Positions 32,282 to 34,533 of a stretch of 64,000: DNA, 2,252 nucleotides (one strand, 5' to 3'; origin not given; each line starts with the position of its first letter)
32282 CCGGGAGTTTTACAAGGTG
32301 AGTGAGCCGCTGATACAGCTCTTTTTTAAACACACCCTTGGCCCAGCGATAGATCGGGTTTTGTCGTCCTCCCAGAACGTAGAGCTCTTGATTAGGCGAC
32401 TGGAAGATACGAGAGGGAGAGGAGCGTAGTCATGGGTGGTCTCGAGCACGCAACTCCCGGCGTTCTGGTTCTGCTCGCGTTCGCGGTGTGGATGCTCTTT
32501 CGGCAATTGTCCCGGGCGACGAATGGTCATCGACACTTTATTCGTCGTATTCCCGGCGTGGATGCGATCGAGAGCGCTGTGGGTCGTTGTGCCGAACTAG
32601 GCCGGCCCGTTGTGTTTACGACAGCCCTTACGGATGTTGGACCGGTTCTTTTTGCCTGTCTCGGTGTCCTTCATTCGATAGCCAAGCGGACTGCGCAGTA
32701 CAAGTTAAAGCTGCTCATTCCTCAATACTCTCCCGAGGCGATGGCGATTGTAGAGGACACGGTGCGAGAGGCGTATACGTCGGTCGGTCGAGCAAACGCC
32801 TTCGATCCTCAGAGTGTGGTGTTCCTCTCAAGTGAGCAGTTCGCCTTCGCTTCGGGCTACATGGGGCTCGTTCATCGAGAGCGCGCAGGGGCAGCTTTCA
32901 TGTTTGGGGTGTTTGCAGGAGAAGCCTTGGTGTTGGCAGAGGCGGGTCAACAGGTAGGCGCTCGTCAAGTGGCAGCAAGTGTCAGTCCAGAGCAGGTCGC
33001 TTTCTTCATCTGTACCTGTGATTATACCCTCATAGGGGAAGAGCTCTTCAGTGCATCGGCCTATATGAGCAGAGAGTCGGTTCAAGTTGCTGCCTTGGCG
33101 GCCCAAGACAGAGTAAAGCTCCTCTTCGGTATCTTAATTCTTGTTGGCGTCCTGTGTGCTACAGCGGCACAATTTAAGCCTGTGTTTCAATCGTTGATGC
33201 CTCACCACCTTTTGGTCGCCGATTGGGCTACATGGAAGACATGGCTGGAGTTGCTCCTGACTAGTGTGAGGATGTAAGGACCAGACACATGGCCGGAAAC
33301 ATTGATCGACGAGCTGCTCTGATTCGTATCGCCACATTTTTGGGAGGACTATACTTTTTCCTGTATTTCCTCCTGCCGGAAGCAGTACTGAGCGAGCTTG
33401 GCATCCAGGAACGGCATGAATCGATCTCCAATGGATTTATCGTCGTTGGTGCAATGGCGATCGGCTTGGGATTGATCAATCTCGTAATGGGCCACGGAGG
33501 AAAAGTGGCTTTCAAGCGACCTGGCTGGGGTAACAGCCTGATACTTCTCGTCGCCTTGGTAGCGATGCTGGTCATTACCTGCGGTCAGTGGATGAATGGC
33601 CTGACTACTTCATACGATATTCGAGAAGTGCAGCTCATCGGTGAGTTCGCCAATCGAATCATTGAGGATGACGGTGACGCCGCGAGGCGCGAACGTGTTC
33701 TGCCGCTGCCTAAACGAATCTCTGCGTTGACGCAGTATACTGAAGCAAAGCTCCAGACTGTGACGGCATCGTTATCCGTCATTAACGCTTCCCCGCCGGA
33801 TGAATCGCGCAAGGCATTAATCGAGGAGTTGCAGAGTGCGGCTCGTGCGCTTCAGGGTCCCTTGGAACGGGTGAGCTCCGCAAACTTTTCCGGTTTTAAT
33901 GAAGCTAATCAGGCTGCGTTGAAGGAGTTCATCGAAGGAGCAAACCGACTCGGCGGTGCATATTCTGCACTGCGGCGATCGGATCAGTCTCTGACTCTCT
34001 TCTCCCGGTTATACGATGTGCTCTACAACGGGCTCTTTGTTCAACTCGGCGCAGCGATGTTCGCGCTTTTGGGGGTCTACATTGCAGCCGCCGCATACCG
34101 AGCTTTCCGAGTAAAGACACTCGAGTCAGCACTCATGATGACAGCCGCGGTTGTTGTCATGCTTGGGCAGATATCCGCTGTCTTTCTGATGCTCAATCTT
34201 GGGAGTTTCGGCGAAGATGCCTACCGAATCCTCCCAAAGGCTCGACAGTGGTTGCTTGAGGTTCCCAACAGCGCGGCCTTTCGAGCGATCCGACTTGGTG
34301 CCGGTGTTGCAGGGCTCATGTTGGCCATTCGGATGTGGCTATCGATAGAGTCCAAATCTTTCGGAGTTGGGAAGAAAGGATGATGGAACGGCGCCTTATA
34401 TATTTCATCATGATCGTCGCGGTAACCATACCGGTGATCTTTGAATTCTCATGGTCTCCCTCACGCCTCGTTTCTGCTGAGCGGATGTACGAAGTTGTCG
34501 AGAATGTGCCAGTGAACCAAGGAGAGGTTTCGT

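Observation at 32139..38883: Seven-gene translationally coupled cassette: four unassignable membrane proteins + GlmL-type ASKHA ATPase + barrel-sandwich/KOW protein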

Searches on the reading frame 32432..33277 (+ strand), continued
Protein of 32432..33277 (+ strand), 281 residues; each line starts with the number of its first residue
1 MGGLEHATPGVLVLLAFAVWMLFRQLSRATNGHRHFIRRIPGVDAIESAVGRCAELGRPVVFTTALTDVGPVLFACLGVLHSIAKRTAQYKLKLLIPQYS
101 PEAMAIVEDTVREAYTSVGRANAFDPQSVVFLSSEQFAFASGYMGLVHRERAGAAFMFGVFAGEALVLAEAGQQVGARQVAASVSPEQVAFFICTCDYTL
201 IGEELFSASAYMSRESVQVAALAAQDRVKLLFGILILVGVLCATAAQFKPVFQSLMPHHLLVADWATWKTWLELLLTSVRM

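Call 32: find_encoding_contigs(protein=window:32432-33277:+, flank=10000, max_places=3)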
Protein window:32432-33277:+ (281 aa): 5 contigs read that carry it; 3 places shown.
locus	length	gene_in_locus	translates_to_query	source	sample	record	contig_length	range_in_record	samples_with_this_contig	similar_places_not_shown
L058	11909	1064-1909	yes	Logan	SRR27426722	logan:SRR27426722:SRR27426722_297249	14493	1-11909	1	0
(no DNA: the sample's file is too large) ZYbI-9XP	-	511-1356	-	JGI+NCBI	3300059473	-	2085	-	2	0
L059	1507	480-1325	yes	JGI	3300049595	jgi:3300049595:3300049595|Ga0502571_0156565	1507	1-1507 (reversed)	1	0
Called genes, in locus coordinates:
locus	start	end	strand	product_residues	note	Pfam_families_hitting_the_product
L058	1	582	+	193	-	?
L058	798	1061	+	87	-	-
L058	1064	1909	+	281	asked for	PF20539:DUF6754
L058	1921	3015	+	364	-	-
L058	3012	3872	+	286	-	-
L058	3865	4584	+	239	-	-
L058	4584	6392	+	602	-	PF13941:MutL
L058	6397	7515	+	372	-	-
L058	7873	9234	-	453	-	PF00696:AA_kinase, PF22468:ACT_9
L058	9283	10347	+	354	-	-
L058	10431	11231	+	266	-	PF01177:Asp_Glu_race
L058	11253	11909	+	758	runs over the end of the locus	PF05359:DUF748 (weak), PF13116:YhdP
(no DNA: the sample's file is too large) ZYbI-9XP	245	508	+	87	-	-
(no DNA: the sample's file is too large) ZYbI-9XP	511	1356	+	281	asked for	PF20539:DUF6754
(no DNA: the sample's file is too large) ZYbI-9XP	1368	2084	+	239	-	?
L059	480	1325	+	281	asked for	PF20539:DUF6754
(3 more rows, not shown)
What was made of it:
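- Checked: Independent public gene calls on an identical contig give 87/281/364/286/239/602/372 aa (call 32).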

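Call 33: find_encoding_contigs(protein=P0060, flank=10000, max_places=2)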
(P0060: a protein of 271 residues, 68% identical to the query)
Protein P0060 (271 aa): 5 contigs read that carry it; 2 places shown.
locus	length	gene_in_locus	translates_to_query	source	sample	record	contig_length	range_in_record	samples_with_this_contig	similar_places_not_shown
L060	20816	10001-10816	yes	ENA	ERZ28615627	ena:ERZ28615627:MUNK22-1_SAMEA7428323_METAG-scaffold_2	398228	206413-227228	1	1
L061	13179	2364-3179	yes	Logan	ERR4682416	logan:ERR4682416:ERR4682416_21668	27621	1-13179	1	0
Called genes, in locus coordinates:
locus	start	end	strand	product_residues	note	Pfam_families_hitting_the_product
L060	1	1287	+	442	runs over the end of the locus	PF00072:Response_reg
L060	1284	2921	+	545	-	PF02518:HATPase_c, PF00072:Response_reg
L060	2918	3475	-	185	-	PF01058:Oxidored_q6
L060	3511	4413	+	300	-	PF00132:Hexapep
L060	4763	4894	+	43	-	-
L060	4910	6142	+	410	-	PF07396:Porin_O_P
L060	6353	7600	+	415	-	PF07396:Porin_O_P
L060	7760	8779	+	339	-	-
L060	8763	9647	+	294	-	-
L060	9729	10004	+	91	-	-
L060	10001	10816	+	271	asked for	PF20539:DUF6754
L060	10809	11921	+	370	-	-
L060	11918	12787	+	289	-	-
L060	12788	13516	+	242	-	-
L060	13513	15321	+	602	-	PF13941:MutL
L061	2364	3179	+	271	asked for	PF20539:DUF6754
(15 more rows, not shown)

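Call 35: search_protein_families(library=pfam, proteins=[L003:6295-7047:+, L023:17067-19220:+, L023:19520-20680:+], max_evalue=0.01)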
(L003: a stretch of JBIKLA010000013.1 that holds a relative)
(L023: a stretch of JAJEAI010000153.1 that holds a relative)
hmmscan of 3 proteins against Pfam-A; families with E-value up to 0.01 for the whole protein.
L003:6295-7047:+ (250 aa): 3 families
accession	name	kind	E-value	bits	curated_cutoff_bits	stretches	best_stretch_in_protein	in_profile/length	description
PF00132.30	Hexapep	-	2.1e-17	62.4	27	1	191-225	1-35/36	Bacterial transferase hexapeptide (six repeats)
PF14602.12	Hexapep_2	-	1.9e-06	27.9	27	1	192-220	2-28/34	Hexapeptide repeat of succinyl-transferase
PF25084.1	LbH_EIF2B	-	0.00044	20.7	54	0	134-228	17-103/105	EIF2B subunit epsilon LbH domain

L023:17067-19220:+ (717 aa): 1 family
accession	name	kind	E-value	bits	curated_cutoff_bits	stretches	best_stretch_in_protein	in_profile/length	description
PF00496.27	SBP_bac_5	-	9.2e-75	252.5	32.4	1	209-615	4-362/368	Bacterial extracellular solute-binding proteins, family 5 Middle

L023:19520-20680:+ (386 aa): 2 families
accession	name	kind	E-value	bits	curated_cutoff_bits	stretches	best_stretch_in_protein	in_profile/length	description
PF00528.27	BPD_transp_1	-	6e-32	111.3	26.4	1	172-379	2-182/184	Binding-protein-dependent transport system inner membrane component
PF19300.4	BPD_transp_1_N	-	1.4e-05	25.7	23.8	0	101-159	43-113/114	Binding-prot-dependent transport system membrane comp, N-term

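Call 79: search_protein_families(library=pfam, proteins=[L047:9911-12502:+, L052:9809-13054:+, L046:2746-4230:+], max_evalue=0.01)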
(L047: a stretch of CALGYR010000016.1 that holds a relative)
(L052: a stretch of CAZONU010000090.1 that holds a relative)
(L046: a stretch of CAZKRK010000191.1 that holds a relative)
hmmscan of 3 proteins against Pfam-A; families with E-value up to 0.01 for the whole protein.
L047:9911-12502:+ (863 aa): 4 families
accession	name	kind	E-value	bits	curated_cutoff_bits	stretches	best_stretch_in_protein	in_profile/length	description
PF20539.3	DUF6754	-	1.1e-88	297.1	27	1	11-248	11-249/257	Domain of unknown function (DUF6754)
PF18911.6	PKD_4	-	2.8e-09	37.4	27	2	587-651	10-69/85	PKD domain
PF00801.26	PKD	-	4.6e-09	36.6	23.5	1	588-650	8-65/80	PKD domain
PF01442.23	Apolipoprotein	-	0.00061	20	90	0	332-399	77-143/190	Apolipoprotein A1/A4/E domain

L052:9809-13054:+ (1081 aa): 4 families
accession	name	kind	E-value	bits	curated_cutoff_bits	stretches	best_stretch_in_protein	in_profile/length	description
PF20539.3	DUF6754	-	2.8e-85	286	27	1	61-297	11-248/257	Domain of unknown function (DUF6754)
PF05345.18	He_PIG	-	4.3e-08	33.9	24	1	953-1019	14-92/96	Putative Ig domain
PF00801.26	PKD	-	4e-06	27.2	23.5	0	981-1016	39-75/80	PKD domain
PF18911.6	PKD_4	-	0.0082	16.6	27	0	995-1017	57-80/85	PKD domain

L046:2746-4230:+ (494 aa): 0 families
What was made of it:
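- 32432..33277 (+): p2: DUF6754 protein. N-terminal TM helix, highly conserved core (Rossmann-like in the model, residues 169-201 unresolved), then C-terminal TM helices. Both termini are probably outside the cytoplasm. PKD/Ig-like C-terminal extensions and a 158-aa N-terminal extension occur in other lineages (call 79).
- PKD/Ig-like domains sit at the C-terminus of p2 in some lineages, and p2 has a 158-aa N-terminal extension in one lineage (call 79).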

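Call 84: search_dna_similar(query=window:32432-33277:+, collection=plasmids, mode=protein, max_evalue=0.001, max_rows=10)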
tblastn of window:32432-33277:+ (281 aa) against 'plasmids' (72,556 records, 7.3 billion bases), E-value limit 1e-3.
No match.

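Call 86: search_solved_structures(query=A1, max_evalue=1)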
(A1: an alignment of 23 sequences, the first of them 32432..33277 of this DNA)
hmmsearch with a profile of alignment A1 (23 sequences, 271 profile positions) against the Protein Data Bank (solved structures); distinct sequences matched with E-value up to 1: 0.

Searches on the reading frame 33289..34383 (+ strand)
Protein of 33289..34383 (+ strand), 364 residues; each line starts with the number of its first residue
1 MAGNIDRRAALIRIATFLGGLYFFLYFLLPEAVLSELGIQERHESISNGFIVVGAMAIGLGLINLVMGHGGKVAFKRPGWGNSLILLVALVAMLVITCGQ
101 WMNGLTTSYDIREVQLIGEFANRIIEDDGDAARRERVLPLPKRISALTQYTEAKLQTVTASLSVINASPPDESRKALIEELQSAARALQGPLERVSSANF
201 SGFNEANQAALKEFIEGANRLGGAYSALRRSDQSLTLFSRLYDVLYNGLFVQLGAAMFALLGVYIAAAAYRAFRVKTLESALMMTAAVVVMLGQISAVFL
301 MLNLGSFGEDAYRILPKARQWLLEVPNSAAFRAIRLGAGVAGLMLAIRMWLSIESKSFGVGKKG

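Call 3: search_protein_families(library=pfam, proteins=[window:33289-34383:+], max_evalue=0.1)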
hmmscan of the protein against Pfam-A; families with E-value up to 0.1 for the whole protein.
window:33289-34383:+ (364 aa): 1 family
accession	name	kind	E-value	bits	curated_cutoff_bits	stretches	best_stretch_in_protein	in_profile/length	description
PF12676.12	DUF3796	-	0.077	13.9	24.8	0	16-70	29-86/120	Protein of unknown function (DUF3796)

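Call 4: search_protein_families(library=ncbifam, proteins=[window:33289-34383:+], max_evalue=0.1)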
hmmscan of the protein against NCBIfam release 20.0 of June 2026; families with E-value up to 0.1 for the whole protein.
window:33289-34383:+ (364 aa): 0 families

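Call 6: search_protein_families(library=padloc, proteins=[window:33289-34383:+], max_evalue=0.1)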
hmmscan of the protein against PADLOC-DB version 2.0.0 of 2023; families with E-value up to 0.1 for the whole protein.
window:33289-34383:+ (364 aa): 0 families

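Call 38: search_protein_families(library=pfam, alignment_id=A3, max_evalue=0.1)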
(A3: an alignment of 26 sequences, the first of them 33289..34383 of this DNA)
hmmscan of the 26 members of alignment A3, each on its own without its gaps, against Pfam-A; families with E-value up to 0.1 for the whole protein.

A. member 1, window:33289-34383:+ (364 aa): 1 family
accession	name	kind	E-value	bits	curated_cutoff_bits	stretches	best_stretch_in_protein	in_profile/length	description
PF12676.12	DUF3796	-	0.077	13.9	24.8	0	16-70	29-86/120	Protein of unknown function (DUF3796)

B. families by the number of members that match (of 26 scanned): 6 families
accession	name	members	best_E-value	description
PF01024.24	Colicin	1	0.0088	Colicin pore forming domain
PF08570.15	DUF1761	1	0.035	Protein of unknown function (DUF1761)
PF13334.11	DUF4094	1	0.035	Domain of unknown function (DUF4094)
PF11694.13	DUF3290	1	0.04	Protein of unknown function (DUF3290)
PF22150.1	Tt1218-like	1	0.056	Type IV pilin Tt1218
PF12676.12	DUF3796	1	0.077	Protein of unknown function (DUF3796)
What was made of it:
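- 33289..34383 (+): p3: polytopic membrane protein (about 6 TM) with a poorly conserved helical insert between TM3 and TM4. The whole protein ranges from 222 aa to 645 aa in other lineages. The C-terminal half is highly conserved. No family (calls 3, 38).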

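Call 87: search_solved_structures(query=A3, max_evalue=1)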
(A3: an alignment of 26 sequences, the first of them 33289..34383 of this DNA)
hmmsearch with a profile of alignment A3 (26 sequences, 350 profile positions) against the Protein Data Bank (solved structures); distinct sequences matched with E-value up to 1: 28.
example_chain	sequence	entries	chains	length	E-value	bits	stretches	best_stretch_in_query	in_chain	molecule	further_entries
7koo_A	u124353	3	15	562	0.02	17.6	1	40-197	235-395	Neuronal acetylcholine receptor subunit alpha-7,Soluble cytochrome b562 fusion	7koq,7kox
8qae_A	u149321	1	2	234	0.032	17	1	108-225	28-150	sc-apCC-6-SLLA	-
7p2y_b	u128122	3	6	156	0.16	14.7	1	103-209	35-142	ATP synthase subunit b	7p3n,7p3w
8ut1_A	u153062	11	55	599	0.17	14.6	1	40-197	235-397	Neuronal acetylcholine receptor subunit alpha-7,Soluble cytochrome b562 fusion | Neuronal acetylcholine receptor subunit alpha-7,Soluble cytochrome b562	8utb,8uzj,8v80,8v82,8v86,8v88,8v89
6r17_A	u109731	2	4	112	0.18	14.5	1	136-232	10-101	Synaptonemal complex central element protein 2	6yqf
8a3k_UNK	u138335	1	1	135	0.2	14.3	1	106-225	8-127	sc-apCC-4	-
6fkf_p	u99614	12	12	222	0.24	14.1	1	113-218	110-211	ATP synthase subunit b', chloroplastic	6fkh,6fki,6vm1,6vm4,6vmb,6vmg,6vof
9yfu_R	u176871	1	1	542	0.25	14.1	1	82-219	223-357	G-protein coupled receptor 61,Soluble cytochrome b562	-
8tb7_R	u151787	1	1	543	0.25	14.1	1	82-219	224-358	G-protein coupled receptor 61,Soluble cytochrome b562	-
1ez3_A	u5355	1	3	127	0.31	13.7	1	137-234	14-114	SYNTAXIN-1A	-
9viq_A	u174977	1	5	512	0.39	13.4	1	40-106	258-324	Neuronal acetylcholine receptor subunit alpha-7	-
7kl9_E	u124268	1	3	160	0.44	13.2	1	127-245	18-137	CTC-445.2 inhibitor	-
6w2x_B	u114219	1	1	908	0.52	13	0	290-320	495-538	Gamma-aminobutyric acid type B receptor subunit 2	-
6zpm_A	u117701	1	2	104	0.56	12.9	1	109-195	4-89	Trypanosoma cruzi KKT4 117-218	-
6h9l_A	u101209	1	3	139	0.6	12.8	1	135-203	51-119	Uncharacterized protein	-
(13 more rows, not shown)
